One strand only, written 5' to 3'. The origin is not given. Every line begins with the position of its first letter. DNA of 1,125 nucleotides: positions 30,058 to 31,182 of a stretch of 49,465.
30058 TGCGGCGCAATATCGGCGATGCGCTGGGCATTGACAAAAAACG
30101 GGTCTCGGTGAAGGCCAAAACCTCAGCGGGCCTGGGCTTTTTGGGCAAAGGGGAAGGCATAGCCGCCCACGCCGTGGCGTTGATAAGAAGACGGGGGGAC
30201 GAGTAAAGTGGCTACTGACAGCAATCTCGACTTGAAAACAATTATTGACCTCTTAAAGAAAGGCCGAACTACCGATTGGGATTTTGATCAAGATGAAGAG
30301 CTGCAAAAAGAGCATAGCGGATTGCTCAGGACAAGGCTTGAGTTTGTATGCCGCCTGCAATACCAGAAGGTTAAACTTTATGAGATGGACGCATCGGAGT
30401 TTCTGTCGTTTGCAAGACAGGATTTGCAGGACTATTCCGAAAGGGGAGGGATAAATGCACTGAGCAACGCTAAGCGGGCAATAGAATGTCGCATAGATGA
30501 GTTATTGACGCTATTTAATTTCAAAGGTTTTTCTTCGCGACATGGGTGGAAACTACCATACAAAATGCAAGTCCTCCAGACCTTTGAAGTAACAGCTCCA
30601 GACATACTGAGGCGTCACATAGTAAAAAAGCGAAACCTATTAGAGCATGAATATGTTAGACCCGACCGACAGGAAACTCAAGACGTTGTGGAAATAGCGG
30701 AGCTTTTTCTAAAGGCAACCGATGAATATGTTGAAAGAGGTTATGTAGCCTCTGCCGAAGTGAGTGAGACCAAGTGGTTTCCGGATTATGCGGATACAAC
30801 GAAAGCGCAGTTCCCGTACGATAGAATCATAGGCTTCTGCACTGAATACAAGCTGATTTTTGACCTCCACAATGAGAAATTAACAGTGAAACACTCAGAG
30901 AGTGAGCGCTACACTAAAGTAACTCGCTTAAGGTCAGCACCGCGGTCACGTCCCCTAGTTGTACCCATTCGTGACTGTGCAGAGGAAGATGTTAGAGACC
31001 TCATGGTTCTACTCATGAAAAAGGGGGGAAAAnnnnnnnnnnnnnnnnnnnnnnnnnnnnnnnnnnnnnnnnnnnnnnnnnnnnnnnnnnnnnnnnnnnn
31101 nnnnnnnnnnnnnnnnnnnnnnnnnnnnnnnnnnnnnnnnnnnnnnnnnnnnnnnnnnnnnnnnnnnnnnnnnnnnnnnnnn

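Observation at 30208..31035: Low-GC orphan gene with a HEPN-type RNxxxH motif wedged into the conserved ispD-ispF ... cysS cluster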

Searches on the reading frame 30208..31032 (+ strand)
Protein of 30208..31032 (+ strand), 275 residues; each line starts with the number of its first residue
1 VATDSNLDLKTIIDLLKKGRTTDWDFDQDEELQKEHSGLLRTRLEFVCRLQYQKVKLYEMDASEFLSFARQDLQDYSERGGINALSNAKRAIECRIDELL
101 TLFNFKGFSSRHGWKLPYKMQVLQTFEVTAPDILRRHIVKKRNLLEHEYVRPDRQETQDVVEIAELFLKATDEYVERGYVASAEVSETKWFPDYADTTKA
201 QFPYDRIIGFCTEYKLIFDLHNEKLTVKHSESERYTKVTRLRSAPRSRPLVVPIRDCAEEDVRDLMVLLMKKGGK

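Call 4: search_protein_families(library=pfam, proteins=[window:30208-31032:+], max_evalue=10)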
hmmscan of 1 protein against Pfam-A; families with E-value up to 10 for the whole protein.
window:30208-31032:+ (275 aa): 0 families
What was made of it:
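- On DUF4145 (PF13643): X gives none (call 4).
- No HEPN-clan model reaches its curated threshold, and X itself gives no Pfam hit even at E<=10 (call 4).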

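Call 5: search_protein_families(library=padloc, proteins=[window:30208-31032:+], max_evalue=10)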
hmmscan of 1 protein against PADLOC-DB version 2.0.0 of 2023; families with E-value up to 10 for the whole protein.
window:30208-31032:+ (275 aa): 0 families
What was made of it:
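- On RAZR / PD-T7-4: PADLOC gives no hit (call 5).
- Closest known: DUF4145. Different: X itself does not match the DUF4145 model, even at E<=10 (call 4), and matches no PADLOC model (call 5).
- Closest known: Single-gene HEPN abortive-infection proteins. Different: No sequence match to these families was found in Pfam or PADLOC (calls 4, 5).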

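Call 6: search_protein_families(library=ncbifam, proteins=[window:30208-31032:+], max_evalue=10)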
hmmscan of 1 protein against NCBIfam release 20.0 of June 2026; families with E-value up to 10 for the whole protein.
window:30208-31032:+ (275 aa): 1 family
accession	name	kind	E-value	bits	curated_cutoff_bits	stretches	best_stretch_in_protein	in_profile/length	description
NF052459.1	OxoGTPPhMutT1Mycb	equivalog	0.055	12.6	475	1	177-266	90-174/292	8-oxo-(d)GTP phosphatase MutT1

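Call 7: search_solved_structures(query=window:30208-31032:+, max_evalue=10)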
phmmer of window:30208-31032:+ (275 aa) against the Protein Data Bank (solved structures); distinct sequences matched with E-value up to 10: 0.
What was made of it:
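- Checked: Pfam, PADLOC and PDB sequences gave no hit, and NCBIfam gave only one non-significant hit (E 0.055, 12.6 bits against a cutoff of 475) (calls 4-7).
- Tried and rejected: Single-sequence searches of Pfam, PADLOC, NCBIfam and PDB sequences (calls 4-7) gave nothing usable.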

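Call 8: find_homologous_proteins(query=window:30208-31032:+, max_evalue=0.001)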
Query window:30208-31032:+ (275 aa): 59 proteins with E <= 0.001 among 760 candidates.
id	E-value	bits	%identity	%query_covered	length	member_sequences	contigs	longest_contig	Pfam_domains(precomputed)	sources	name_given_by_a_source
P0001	9.6e-181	617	100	100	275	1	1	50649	-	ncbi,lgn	-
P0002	1.6e-99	351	60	100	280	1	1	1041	-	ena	-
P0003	1.2e-86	309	56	97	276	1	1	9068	-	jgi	jgi:hypothetical protein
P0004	3.4e-79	284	54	99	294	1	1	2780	-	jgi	jgi:hypothetical protein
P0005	8.7e-76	273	49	100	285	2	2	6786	-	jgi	jgi:hypothetical protein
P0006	1.1e-75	272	53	99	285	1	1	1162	-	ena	-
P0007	8.8e-71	256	51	84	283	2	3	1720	-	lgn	-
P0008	8.9e-71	256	49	99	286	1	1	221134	-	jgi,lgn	-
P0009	1.2e-70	256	50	99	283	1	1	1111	-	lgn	-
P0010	2.7e-69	252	48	100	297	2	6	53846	-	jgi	-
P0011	2.8e-69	252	48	100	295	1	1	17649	-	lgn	-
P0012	9.2e-67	243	46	99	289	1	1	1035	-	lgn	-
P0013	6.4e-66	241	47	100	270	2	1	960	-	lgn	-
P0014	3.4e-64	235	46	99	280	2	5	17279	-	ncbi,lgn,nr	ncbi:MAG: hypothetical protein FJ008_07140 [Chloroflexi bacterium]|nr:hypothetical protein [Chlorofl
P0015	4.2e-62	228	44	99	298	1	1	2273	-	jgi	-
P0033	1.1e-51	194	43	99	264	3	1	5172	-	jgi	-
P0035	4.1e-51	192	44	100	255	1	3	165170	-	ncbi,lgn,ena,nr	ncbi:MAG: hypothetical protein KAV98_00395 [Dehalococcoidia bacterium]|nr:hypothetical protein [Deha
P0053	3.2e-33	133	37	68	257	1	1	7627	-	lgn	-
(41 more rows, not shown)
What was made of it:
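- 30208..31035 (+): Gene X: 275-aa stand-alone HEPN-superfamily protein (GTG start, TGA stop). 59 homologs in the word-indexed search (call 8).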

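Call 12: find_encoding_contigs(protein=P0008, flank=6000, max_places=3)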
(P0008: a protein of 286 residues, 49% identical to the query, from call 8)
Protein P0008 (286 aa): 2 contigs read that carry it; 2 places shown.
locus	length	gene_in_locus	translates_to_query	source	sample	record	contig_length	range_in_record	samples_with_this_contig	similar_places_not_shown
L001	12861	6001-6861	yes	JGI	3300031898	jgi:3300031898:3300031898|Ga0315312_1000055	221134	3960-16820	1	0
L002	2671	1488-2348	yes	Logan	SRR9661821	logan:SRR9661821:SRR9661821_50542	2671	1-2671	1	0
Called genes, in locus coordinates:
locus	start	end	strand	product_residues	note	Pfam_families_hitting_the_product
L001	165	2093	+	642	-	PF00682:HMGL-like, PF02436:PYC_OADA, PF00364:Biotin_lipoyl, PF25917:BSH_RND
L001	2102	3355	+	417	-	PF00330:Aconitase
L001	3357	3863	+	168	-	PF00694:Aconitase_C, PF06434:Aconitase_2_N (weak)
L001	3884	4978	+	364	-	PF00180:Iso_dh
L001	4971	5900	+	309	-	PF00056:Ldh_1_N, PF02866:Ldh_1_C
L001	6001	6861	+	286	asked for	-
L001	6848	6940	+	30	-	-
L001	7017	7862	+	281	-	PF05681:Fumerase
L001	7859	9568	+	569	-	PF00890:FAD_binding_2, PF07992:Pyr_redox_2 (faint), PF02910:Succ_DH_flav_C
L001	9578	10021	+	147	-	PF01794:Ferric_reduct (faint), PF01127:Sdh_cyt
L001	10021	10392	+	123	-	PF01127:Sdh_cyt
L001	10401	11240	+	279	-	PF13085:Fer2_3, PF13187:Fer4_9 (faint), PF13237:Fer4_10 (weak), PF13183:Fer4_8, PF13484:Fer4_16 (weak)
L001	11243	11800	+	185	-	PF05683:Fumerase_C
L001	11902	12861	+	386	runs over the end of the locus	PF07690:MFS_1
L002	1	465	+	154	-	?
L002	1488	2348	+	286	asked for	-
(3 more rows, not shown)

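Call 13: find_encoding_contigs(protein=P0035, flank=6000, max_places=3)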
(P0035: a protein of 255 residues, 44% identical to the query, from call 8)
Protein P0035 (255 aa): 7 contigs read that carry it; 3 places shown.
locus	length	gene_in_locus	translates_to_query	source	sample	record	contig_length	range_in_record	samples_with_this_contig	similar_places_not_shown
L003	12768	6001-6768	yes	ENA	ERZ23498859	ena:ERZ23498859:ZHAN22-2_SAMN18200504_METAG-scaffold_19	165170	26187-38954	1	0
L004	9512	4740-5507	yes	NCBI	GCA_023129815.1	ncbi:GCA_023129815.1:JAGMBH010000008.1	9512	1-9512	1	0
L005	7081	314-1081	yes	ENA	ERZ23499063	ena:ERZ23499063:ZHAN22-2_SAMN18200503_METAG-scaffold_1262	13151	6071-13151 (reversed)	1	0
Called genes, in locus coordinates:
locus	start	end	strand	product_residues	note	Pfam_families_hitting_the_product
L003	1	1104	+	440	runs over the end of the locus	PF00815:Histidinol_dh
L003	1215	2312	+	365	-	PF00155:Aminotran_1_2, PF04864:Alliinase_C (weak)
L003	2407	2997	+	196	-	PF00475:IGPD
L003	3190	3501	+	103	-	PF05597:Phasin, PF05714:PFam54_60 (weak)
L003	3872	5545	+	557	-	PF03109:ABC1, PF01163:RIO1 (faint), PF01636:APH (weak), PF27536:UbiB_helical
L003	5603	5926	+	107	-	PF00475:IGPD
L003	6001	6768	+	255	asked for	-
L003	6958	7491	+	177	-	-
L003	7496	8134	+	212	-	PF00702:Hydrolase (faint), PF13242:Hydrolase_like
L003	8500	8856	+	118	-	PF01909:NTP_transf_2, PF18765:Polbeta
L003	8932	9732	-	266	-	PF02358:Trehalose_PPase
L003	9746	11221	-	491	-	PF00982:Glyco_transf_20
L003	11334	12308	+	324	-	PF00365:PFK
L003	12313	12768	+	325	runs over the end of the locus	PF01791:DeoC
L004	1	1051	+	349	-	PF00155:Aminotran_1_2, PF04864:Alliinase_C (weak)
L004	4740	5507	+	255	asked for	-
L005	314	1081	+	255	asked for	-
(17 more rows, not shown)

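Call 14: find_related_loci(query=A1, collection=genome_contigs, flank=8000)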
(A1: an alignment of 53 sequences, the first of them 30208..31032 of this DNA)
Query A1 (275 aa) in genome_contigs; peptide patterns used: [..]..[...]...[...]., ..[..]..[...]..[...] (x = any residue, [..] = any of these).
98 stretches matched a pattern; 16 encode a relative of the query (tblastn E <= 1e-3); 16 distinct loci.
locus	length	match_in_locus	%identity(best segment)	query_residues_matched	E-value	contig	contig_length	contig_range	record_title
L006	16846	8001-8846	47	1-275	2e-78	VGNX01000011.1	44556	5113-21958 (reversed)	MAG: Chloroflexi bacterium isolate M_DeepCast_200m_m2_208 M_DeepCast_200m_m2_208_Ga0194113_10000708, whole genome shotgu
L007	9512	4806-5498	48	48-275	2e-58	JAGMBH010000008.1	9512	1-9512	MAG: Dehalococcoidia bacterium isolate RS_16_13 ZL425.bin.13.fa_8, whole genome shotgun sequence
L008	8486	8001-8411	46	50-185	5e-38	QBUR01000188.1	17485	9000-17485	MAG: Candidatus Methanocomedens sp. isolate HMMV-459A3 NCGIHKKB_5, whole genome shotgun sequence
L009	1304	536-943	46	50-184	6e-38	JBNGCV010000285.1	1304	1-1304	MAG: Kosmotogaceae bacterium isolate E05-009 bin5.fa-300, whole genome shotgun sequence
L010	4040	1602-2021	44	48-182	3e-32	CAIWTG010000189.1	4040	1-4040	MAG: uncultured Chloroflexi bacterium isolate F14_bin-0218 genome assembly, contig: bin-0218:189/273, whole genome shotg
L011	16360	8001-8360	41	57-177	7e-30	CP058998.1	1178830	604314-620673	MAG: Candidatus Fermentimicrarchaeum limneticum isolate Sv326 chromosome, complete genome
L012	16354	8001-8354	43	58-178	1e-24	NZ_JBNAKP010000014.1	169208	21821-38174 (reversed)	MAG: Methanosarcina sp. isolate MSAR-AD2 2412800014, whole genome shotgun sequence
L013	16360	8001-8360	41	58-180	8e-24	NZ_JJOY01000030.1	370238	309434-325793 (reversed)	Methanosarcina sp. 2.H.T.1A.6 scaffold6_1_size370918-refined, whole genome shotgun sequence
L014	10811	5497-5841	40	58-175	1e-23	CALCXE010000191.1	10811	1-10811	MAG TPA_asm: Methanosarcina barkeri isolate SRR1562009_bin.77_CONCOCT_v1.1_MAG genome assembly, contig: ERZ724039.4704,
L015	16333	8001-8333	41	64-175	1e-23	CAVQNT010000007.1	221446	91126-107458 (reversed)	MAG: Candidatus Bathyarchaeota archaeon isolate MFD04408.bin.1.228 genome assembly, contig: contig_58755, whole genome s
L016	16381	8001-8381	39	58-189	4e-23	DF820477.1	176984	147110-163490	Bacterium UASB270 DNA, scaffold: UASB270_scaffold_15, whole genome shotgun sequence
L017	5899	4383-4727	40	58-175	4e-23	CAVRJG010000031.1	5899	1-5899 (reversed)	MAG: uncultured Methanosarcinaceae archaeon isolate MFD05942.bin.1.278 genome assembly, contig: contig_131067, whole gen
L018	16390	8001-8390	37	51-180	9e-23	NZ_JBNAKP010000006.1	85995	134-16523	MAG: Methanosarcina sp. isolate MSAR-AD2 2412800006, whole genome shotgun sequence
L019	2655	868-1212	39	58-175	1e-19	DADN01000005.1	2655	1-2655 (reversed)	MAG TPA_asm: Methanobacterium sp. UBA8 UBA8_contig_28722, whole genome shotgun sequence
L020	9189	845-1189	39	58-175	1e-19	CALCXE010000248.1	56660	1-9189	MAG TPA_asm: Methanosarcina barkeri isolate SRR1562009_bin.77_CONCOCT_v1.1_MAG genome assembly, contig: ERZ724039.427, w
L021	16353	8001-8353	38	58-178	2e-18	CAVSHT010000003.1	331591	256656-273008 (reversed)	MAG: uncultured Methanosarcinaceae archaeon isolate MFD01299.bin.2.98 genome assembly, contig: contig_1294, whole genome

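Call 20: predict_structure(alignment_id=A1)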
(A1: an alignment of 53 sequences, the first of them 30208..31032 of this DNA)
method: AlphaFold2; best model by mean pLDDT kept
length: 275 residues; sequences in the alignment: 53
mean_pLDDT: 89.3   pTM: 0.85
mean pLDDT of the five models: 89.3, 86.9, 86.9, 86.8, 85.5
residues with pLDDT >= 90: 188; 70-90: 62; 50-70: 21; < 50: 4
segments of 3 or more residues with pLDDT < 50: 1-4
pLDDT, mean of each block of 10 residues (from residue 1): 64 93 85 80 94 97 98 96 94 97 97 94 93 81 63 91 96 97 97 74 87 97 96 77 80 96 97 89
secondary structure, 60 per line:
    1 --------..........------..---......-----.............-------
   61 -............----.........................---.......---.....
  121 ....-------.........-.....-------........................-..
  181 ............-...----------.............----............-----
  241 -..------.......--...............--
elements in order: H9-18 H30-35 E41-53 H62-73 H78-102 H106-112 H116-124 H132-140 H142-146 H154-177 E179-192 E207-219 E224-235 E250-253 H259-273
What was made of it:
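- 30742..31032 (+): C-terminal beta-rich domain (residues 179-256, highly variable) plus a conserved terminal helix (259-273, consensus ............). No structural match was found. Model (call 20).
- Checked: Helical region: residues about 60-177 are helical in a model with mean pLDDT 89 (call 20).
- The full-length model has pLDDT 89.3 and pTM 0.85 (call 20).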

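Call 22: search_protein_representatives(protein=window:30208-31032:+)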
Query: 275 residues. Proteins with E-value up to 0.001 (for the whole library): 1006; up to 1e-10: 473; up to 1e-30: 24. The best 150 are listed.
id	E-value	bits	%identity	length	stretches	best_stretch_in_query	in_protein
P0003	3.7e-87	308.5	58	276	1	4-273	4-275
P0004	1.1e-79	284.0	61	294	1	1-273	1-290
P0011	9.0e-70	251.5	52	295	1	1-274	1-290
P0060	2.3e-68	246.9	51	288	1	1-273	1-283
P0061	1.3e-59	218.2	50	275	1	1-273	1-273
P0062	2.7e-59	217.1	48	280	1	3-271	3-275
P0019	2.8e-58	213.8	53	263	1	47-273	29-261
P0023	2.9e-57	210.5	58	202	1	86-273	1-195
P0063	1.7e-55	204.7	47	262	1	34-273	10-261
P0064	3.2e-52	194.0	43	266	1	35-272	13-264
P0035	1.3e-51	192.0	52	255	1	47-271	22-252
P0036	1.3e-50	188.7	49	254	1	47-273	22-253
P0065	1.6e-46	175.2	47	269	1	48-273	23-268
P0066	2.6e-46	174.6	46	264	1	44-273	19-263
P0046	3.2e-45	171.0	50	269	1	46-270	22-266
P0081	3.7e-27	111.8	45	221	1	54-177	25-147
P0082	5.5e-27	111.2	48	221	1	58-177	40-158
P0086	2.1e-24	102.8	46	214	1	58-179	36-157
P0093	4.8e-23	98.3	40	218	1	58-177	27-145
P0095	9.4e-23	97.4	44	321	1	58-178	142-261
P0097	1.2e-22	97.1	42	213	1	58-178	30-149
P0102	1.8e-22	96.4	43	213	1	58-176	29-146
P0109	7.0e-22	94.5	46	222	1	59-177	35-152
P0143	2.0e-19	86.4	37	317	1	51-182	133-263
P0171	2.9e-18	82.6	40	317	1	55-191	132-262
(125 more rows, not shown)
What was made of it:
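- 30208..31035 (+): 1006 representative clusters in the exhaustive search (call 22).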

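Call 23: fold_search(model_id=the predicted structure, library=pdb)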
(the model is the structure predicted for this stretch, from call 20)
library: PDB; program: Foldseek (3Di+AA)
matches with E <= 10: 193; with E <= 0.001: 0
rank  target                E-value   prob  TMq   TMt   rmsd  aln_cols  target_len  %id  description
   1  3u8p_B                5.6e-02  0.28  0.19  0.17  19.5       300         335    9  Cytochrome b562 integral fusion with EGFP (released 2012-08-29)
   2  2hsb                  1.1e-01  0.99  0.28  0.53   5.5       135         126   12  Crystal structure of a hepn domain containing protein (af_0298) from archaeoglobus fulgidus at 1.95 A resolution (released 2006-08-15)
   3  9tg4_A                3.3e-01  0.04  0.12  0.08  36.3       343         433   10  Structure of the YbjP lipoprotein bound to the AcrABZ-TolC efflux pump (released 2026-04-08)
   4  2oez_B                3.8e-01  0.28  0.24  0.26  18.5       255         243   10  Protein of Unknown Function (DUF1342) from Vibrio parahaemolyticus (released 2007-01-30)
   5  1nfk_A                4.0e-01  0.06  0.10  0.09  24.3       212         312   11  STRUCTURE OF THE NUCLEAR FACTOR KAPPA-B (NF-KB) P50 HOMODIMER (released 1996-12-23)
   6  4jnd                  4.4e-01  0.07  0.12  0.08  19.8       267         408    7  Structure of a C.elegans sex determining protein (released 2013-06-19)
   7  5bun_C                4.6e-01  0.03  0.11  0.08  35.2       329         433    9  Crystal structure of an antigenic outer membrane protein ST50 from Salmonella Typhi (released 2015-12-23)
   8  2o61_B                5.1e-01  0.06  0.09  0.08  23.5       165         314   10  Crystal Structure of NFkB, IRF7, IRF3 bound to the interferon-b enhancer (released 2007-07-24)
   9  1svc_P                5.7e-01  0.04  0.08  0.08  23.9       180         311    9  NFKB P50 HOMODIMER BOUND TO DNA (released 1996-06-10)
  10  1le5_B                6.6e-01  0.03  0.09  0.08  22.9       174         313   11  Crystal structure of a NF-kB heterodimer bound to an IFNb-kB (released 2003-04-15)
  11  2q00_A                7.7e-01  0.97  0.34  0.72   3.6       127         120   17  Crystal structure of the P95883_SULSO protein from Sulfolobus solfataricus. NESG target SsR10. (released 2007-05-29)
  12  7w7l_A                7.7e-01  0.05  0.10  0.10  23.6       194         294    7  Structure of NF-kB p52 homodimer bound to 13-mer A/T-centric P-Selectin kB DNA fragment (released 2022-01-26)
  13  2v2t_B                8.9e-01  0.04  0.09  0.08  23.7       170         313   11  X-ray structure of a NF-kB p50-RelB-DNA complex (released 2007-07-03)
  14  8uao_A                9.4e-01  0.44  0.23  0.26   9.6       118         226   13  DpHF18 filament (released 2024-04-10)
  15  9dli_A1               1.2e+00  0.05  0.10  0.07  22.8       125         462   13  PKD2 ion channel, R638C variant (released 2025-03-12)
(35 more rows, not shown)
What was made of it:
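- Full-length Foldseek gave 2hsb (prob 0.99) and 2q00 (prob 0.97) (call 23).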

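Call 25: find_encoding_contigs(protein=P0001, flank=10000, max_places=3)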
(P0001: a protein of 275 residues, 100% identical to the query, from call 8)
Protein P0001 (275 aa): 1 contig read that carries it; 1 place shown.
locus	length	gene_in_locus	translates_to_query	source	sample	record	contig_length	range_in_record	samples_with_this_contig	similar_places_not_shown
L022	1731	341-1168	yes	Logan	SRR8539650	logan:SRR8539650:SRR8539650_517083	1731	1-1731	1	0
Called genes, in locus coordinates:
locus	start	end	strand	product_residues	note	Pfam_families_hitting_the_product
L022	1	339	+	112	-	?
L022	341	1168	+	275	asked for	-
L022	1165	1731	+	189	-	?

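Call 26: find_related_loci(query=A1, collection=viral_contigs, flank=6000)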
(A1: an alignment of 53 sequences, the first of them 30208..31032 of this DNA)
Query A1 (275 aa) in viral_contigs; peptide patterns used: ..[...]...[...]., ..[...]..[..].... (x = any residue, [..] = any of these).
53 stretches matched a pattern; 5 encode a relative of the query (tblastn E <= 1e-3); 5 distinct loci.
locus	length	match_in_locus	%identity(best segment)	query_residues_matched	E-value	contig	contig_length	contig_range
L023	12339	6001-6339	39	57-172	2e-19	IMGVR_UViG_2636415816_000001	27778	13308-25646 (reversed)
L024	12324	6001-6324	41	64-175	3e-19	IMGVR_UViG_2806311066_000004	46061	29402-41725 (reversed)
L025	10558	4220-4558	39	57-172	1e-18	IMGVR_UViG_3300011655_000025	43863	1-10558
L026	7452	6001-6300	36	64-168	2e-14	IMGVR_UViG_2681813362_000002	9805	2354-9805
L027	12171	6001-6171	36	48-105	7e-8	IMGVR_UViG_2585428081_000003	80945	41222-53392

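Call 28: search_protein_families(library=pfam, alignment_id=A2, max_evalue=1)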
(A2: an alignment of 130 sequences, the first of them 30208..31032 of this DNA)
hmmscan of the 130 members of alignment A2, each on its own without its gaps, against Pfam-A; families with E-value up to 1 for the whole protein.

A. member 1, window:30208-31032:+ (275 aa): 0 families

B. families by the number of members that match (of 130 scanned): 66 families (the first 25 are shown)
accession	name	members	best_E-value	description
PF13643.11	DUF4145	20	0.0021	Domain of unknown function (DUF4145)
PF01934.22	HepT-like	4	0.02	Ribonuclease HepT-like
PF18735.6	HEPN_RiboL-PSP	3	0.001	RiboL-PSP-HEPN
PF08640.17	U3_assoc_6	3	0.081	U3 small nucleolar RNA-associated protein 6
PF08479.16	POTRA_2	2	0.034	POTRA domain, ShlB-type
PF17129.9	Peptidase_M99_C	2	0.041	C-terminal domain of metallo-carboxypeptidase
PF17243.7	POTRA_TamA_1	2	0.065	POTRA domain TamA domain 1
PF14338.12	Mrr_N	1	3e-27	Mrr N-terminal domain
PF18933.6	PsbP_2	1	0.0015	PsbP-like protein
PF19939.4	DUF6401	1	0.0034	Family of unknown function (DUF6401)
PF25792.1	BREX_BrxC_helical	1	0.0038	BREX ATP-binding protein BrxC alpha helical domain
PF10475.15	Vps54_N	1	0.0039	Vacuolar-sorting protein 54, of GARP complex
PF12358.13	DUF3644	1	0.0099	Domain of unknown function (DUF3644)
PF20740.2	TP0453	1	0.013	Outer membrane-associated lipoprotein TP0453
PF18453.6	C4bp_oligo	1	0.014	Oligomerization domain of C4b-binding protein alpha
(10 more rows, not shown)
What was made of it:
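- Closest known: DUF4145. Same: It is the most frequent, though sub-threshold, Pfam match among relatives: 20 of 130, best E 0.002 (call 28).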

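Call 29: search_solved_structures(query=A2, max_evalue=10, show_alignments=3)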
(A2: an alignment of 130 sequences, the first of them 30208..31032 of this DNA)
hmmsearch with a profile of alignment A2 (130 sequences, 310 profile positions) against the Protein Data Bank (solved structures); distinct sequences matched with E-value up to 10: 0.
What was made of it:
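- Tried and rejected: A 130-sequence profile against PDB sequences (call 29) also found nothing.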

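Call 32: find_encoding_contigs(protein=P0010, flank=5000, max_places=3)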
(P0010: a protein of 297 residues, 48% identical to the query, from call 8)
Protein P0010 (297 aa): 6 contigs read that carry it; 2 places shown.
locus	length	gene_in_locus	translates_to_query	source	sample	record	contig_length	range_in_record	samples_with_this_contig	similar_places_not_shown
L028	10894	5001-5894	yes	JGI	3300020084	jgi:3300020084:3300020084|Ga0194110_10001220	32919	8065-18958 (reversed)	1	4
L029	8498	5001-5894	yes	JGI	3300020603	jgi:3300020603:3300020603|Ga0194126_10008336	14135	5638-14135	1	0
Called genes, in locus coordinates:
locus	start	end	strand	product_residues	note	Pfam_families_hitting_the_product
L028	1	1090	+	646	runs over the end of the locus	PF00682:HMGL-like, PF02436:PYC_OADA, PF25917:BSH_RND (faint), PF00364:Biotin_lipoyl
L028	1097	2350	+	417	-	PF00330:Aconitase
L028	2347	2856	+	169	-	PF06434:Aconitase_2_N (weak), PF00694:Aconitase_C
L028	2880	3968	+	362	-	PF00180:Iso_dh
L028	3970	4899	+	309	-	PF00056:Ldh_1_N, PF03721:UDPG_MGDP_dh_N (faint), PF02866:Ldh_1_C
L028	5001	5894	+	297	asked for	-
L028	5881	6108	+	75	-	PF15970:HicB-like_2 (weak), PF15919:HicB_lk_antitox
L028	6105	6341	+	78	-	PF07927:HicA_toxin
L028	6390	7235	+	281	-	PF05681:Fumerase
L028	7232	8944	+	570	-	PF00890:FAD_binding_2, PF07992:Pyr_redox_2 (faint), PF02910:Succ_DH_flav_C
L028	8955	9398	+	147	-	PF01794:Ferric_reduct (faint), PF01127:Sdh_cyt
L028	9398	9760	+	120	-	PF01127:Sdh_cyt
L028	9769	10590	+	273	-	PF13085:Fer2_3, PF13187:Fer4_9 (faint), PF13534:Fer4_17 (faint), PF13183:Fer4_8, PF13237:Fer4_10, PF13484:Fer4_16 (weak)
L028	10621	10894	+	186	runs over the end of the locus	PF05683:Fumerase_C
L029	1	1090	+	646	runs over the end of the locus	PF00682:HMGL-like, PF02436:PYC_OADA, PF25917:BSH_RND (faint), PF00364:Biotin_lipoyl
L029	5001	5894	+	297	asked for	-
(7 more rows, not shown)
